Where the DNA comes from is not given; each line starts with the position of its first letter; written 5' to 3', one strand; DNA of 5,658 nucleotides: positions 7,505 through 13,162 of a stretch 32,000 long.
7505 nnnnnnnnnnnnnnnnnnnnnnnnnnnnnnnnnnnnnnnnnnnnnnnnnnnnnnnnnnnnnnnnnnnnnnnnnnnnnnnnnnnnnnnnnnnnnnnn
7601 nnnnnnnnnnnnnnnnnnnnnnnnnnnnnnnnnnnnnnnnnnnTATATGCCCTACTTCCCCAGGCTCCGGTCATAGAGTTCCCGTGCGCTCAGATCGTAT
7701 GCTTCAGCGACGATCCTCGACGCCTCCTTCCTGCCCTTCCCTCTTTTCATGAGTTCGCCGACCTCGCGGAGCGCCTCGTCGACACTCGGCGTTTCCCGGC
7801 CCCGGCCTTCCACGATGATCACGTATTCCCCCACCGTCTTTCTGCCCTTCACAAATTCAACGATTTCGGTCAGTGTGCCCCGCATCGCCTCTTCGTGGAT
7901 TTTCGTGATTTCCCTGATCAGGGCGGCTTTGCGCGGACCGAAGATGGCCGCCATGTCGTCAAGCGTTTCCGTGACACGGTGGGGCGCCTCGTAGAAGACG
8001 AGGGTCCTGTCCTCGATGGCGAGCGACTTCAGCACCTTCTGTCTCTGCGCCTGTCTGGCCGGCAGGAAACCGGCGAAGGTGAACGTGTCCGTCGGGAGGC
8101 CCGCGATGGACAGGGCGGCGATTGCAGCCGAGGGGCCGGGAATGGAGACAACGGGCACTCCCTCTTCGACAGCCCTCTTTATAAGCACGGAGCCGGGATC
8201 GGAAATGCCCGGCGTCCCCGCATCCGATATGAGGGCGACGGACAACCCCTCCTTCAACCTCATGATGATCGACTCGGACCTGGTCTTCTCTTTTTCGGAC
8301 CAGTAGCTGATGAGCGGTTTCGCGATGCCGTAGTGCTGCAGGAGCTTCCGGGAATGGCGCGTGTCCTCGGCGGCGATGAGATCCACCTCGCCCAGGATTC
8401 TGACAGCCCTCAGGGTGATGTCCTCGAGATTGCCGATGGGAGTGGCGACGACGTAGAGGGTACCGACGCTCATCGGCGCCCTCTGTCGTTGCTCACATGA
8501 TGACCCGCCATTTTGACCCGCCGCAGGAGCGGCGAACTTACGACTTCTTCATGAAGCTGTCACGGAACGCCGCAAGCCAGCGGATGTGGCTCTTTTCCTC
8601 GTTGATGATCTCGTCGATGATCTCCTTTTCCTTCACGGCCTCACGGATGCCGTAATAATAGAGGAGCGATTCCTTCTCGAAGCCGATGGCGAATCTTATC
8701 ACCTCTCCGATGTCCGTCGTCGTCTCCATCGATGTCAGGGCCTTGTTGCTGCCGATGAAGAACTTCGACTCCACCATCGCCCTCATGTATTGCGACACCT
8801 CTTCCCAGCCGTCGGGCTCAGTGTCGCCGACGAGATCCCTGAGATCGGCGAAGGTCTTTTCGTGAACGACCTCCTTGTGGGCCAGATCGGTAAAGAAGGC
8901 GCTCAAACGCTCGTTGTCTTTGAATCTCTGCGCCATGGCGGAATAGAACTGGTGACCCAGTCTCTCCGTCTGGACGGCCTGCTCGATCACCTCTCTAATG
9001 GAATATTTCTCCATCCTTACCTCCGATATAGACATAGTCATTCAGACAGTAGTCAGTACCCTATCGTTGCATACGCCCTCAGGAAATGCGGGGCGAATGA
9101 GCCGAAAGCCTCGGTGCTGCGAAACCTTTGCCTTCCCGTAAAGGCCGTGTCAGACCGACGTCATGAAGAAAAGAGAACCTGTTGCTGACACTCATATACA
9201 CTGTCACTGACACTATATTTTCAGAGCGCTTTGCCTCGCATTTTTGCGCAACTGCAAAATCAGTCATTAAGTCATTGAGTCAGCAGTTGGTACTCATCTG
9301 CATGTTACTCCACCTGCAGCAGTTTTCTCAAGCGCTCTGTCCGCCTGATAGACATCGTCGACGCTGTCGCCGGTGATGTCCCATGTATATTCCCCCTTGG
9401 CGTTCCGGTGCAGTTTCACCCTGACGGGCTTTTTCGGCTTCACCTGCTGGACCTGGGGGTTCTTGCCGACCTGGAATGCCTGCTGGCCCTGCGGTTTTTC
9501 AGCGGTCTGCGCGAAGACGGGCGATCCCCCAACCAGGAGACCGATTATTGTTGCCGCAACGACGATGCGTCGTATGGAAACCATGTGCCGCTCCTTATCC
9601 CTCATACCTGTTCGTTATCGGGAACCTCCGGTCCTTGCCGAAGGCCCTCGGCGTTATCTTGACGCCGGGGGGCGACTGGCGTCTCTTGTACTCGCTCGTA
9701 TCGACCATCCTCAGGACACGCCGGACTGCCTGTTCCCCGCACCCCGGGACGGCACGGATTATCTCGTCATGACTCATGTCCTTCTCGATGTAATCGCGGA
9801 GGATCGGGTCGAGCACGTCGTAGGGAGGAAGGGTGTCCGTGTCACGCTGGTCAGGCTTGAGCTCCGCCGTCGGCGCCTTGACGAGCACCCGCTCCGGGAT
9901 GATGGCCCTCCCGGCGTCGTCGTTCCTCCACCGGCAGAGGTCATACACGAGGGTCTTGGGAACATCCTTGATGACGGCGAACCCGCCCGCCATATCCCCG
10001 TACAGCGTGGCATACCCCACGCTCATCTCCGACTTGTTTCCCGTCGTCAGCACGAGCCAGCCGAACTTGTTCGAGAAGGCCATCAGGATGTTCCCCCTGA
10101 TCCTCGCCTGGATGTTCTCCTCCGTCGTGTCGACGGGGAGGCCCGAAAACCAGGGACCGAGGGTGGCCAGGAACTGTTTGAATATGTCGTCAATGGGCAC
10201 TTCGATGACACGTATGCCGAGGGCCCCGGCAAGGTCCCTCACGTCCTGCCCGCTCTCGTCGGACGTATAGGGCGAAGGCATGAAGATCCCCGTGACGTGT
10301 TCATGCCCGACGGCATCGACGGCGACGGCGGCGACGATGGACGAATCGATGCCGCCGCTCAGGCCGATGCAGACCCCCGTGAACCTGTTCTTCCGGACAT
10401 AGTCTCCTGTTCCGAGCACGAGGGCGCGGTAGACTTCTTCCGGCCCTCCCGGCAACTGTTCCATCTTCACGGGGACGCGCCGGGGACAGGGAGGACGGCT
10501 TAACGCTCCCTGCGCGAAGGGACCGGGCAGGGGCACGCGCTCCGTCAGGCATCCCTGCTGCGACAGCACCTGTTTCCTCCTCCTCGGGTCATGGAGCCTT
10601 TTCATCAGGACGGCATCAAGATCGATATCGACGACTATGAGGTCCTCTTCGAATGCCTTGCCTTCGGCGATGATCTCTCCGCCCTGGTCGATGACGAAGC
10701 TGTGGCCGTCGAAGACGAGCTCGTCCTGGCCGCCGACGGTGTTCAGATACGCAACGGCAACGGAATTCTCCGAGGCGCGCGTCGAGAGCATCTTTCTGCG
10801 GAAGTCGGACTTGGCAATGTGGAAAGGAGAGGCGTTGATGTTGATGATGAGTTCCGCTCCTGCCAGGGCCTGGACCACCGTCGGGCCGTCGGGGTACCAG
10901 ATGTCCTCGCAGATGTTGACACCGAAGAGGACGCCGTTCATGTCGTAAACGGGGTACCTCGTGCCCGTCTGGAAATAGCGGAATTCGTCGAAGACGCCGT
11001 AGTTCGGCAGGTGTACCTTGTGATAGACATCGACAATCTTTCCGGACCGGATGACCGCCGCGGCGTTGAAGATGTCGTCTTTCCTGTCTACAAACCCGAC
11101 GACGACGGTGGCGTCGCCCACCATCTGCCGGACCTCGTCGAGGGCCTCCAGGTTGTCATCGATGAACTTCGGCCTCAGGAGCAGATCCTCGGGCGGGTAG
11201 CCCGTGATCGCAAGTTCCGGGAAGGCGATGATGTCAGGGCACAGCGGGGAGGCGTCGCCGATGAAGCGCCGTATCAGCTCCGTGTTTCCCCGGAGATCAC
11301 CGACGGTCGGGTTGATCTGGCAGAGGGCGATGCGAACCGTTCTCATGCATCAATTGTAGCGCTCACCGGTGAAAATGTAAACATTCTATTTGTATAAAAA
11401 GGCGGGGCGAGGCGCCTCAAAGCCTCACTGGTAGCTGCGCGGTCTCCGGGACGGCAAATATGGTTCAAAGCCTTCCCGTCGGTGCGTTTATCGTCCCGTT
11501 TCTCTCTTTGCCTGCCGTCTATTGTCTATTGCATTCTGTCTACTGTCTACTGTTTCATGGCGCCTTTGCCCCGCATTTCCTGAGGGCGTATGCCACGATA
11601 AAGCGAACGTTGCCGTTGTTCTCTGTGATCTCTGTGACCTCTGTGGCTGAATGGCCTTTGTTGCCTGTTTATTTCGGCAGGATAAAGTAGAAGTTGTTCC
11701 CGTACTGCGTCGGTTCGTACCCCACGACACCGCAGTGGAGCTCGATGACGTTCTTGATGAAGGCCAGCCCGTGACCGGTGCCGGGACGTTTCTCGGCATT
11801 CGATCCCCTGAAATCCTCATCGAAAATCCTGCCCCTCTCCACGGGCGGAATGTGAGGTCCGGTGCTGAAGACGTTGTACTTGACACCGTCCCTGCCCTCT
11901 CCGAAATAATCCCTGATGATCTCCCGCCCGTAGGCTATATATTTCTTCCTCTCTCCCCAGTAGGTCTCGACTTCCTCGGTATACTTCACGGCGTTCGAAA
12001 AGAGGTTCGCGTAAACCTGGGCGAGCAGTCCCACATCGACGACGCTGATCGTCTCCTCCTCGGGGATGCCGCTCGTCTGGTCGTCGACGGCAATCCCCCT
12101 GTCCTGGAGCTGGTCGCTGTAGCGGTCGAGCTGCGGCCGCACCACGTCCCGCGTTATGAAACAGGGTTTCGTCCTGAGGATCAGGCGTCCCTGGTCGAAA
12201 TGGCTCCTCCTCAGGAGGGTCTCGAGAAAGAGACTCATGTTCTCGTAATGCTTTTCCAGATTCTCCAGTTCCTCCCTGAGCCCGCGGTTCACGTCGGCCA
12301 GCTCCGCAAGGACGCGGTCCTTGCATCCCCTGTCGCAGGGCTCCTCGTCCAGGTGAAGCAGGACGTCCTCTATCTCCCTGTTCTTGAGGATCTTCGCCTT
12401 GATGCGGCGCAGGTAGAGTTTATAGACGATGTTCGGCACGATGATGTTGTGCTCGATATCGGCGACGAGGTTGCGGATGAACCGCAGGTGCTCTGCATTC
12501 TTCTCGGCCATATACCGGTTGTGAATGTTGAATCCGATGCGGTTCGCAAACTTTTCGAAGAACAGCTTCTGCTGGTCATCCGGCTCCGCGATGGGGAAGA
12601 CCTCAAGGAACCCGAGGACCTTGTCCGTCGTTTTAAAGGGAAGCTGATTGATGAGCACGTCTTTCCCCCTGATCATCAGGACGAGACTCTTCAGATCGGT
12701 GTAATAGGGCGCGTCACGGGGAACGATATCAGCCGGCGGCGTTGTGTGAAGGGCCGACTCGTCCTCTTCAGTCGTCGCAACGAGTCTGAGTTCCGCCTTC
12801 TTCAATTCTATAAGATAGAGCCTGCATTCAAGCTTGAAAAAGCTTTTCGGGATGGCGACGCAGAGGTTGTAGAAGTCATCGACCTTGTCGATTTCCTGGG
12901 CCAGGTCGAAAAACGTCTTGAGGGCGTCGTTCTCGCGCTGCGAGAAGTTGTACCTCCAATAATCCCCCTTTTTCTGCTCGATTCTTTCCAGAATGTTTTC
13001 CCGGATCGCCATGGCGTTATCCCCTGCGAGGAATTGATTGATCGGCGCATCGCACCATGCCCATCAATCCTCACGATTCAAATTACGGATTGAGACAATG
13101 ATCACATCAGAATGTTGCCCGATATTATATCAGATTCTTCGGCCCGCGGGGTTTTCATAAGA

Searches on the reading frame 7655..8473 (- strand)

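Call 36: search_protein_families(library=pfam, proteins=[window:7655-8473:-], max_evalue=0.001)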
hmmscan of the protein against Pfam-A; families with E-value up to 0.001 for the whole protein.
window:7655-8473:- (273 aa): 1 family
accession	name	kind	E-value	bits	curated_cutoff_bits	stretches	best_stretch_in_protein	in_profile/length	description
PF00590.25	TP_methylase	-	9.4e-33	114.4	27.8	1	5-204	1-211/212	Tetrapyrrole (Corrin/Porphyrin) Methylases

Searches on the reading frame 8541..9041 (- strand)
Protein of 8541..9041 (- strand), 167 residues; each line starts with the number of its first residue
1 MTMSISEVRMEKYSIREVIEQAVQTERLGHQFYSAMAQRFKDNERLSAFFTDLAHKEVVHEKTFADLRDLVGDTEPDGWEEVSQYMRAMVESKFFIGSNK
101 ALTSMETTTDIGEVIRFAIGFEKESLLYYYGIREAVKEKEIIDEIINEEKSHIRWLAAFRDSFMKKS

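Call 36: search_protein_families(library=pfam, proteins=[window:8541-9041:-], max_evalue=0.001)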
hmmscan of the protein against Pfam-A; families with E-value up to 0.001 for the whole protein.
window:8541-9041:- (167 aa): 1 family
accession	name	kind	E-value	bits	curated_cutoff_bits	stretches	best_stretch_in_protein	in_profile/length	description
PF02915.23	Rubrerythrin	-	5.8e-09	36.9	22.8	1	17-158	1-135/137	Rubrerythrin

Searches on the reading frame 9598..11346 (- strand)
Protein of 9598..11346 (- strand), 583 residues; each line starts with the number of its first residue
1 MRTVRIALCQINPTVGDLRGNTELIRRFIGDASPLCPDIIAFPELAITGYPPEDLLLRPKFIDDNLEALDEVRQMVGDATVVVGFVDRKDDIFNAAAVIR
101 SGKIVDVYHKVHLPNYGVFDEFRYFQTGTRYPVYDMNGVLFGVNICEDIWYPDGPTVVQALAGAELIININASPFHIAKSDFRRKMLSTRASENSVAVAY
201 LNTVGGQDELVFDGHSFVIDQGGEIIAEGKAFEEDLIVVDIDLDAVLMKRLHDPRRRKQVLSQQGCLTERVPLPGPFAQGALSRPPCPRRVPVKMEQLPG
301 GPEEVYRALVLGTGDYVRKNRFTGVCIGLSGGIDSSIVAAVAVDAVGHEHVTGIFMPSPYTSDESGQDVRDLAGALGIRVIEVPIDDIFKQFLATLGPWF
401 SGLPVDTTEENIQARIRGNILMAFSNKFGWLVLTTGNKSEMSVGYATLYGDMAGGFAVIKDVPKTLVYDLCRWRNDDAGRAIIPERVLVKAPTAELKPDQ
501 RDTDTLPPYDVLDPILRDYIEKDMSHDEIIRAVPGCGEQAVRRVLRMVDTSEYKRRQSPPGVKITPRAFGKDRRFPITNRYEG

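Call 37: search_protein_families(library=pfam, proteins=[window:9598-11346:-], max_evalue=0.001)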
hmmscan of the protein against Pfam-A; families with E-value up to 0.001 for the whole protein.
window:9598-11346:- (583 aa): 2 families
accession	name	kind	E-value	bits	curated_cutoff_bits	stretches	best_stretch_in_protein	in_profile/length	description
PF02540.23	NAD_synthase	-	2.7e-72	243.3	21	1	306-557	2-241/242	NAD synthase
PF00795.27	CN_hydrolase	-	7.1e-38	130.8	23.2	1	5-245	1-250/256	Carbon-nitrogen hydrolase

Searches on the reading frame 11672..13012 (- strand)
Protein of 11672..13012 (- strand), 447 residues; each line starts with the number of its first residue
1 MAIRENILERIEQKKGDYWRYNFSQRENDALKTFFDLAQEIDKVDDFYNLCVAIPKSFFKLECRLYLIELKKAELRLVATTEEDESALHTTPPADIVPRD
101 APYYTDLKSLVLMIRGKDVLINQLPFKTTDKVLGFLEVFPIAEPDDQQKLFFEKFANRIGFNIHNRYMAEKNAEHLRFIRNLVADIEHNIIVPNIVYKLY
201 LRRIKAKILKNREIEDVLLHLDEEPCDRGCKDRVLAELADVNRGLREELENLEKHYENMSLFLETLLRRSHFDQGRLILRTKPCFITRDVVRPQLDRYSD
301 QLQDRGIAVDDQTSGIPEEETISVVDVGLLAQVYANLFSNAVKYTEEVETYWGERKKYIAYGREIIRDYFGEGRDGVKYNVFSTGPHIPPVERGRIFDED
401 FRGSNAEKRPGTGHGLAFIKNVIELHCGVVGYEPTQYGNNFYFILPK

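Call 37: search_protein_families(library=pfam, proteins=[window:11672-13012:-], max_evalue=0.001)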
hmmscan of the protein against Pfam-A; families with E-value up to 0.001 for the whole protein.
window:11672-13012:- (447 aa): 1 family
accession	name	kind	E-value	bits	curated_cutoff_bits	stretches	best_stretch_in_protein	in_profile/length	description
PF02518.31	HATPase_c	-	1.8e-11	44.9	26.4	1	328-446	4-108/111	Histidine kinase-, DNA gyrase B-, and HSP90-like ATPase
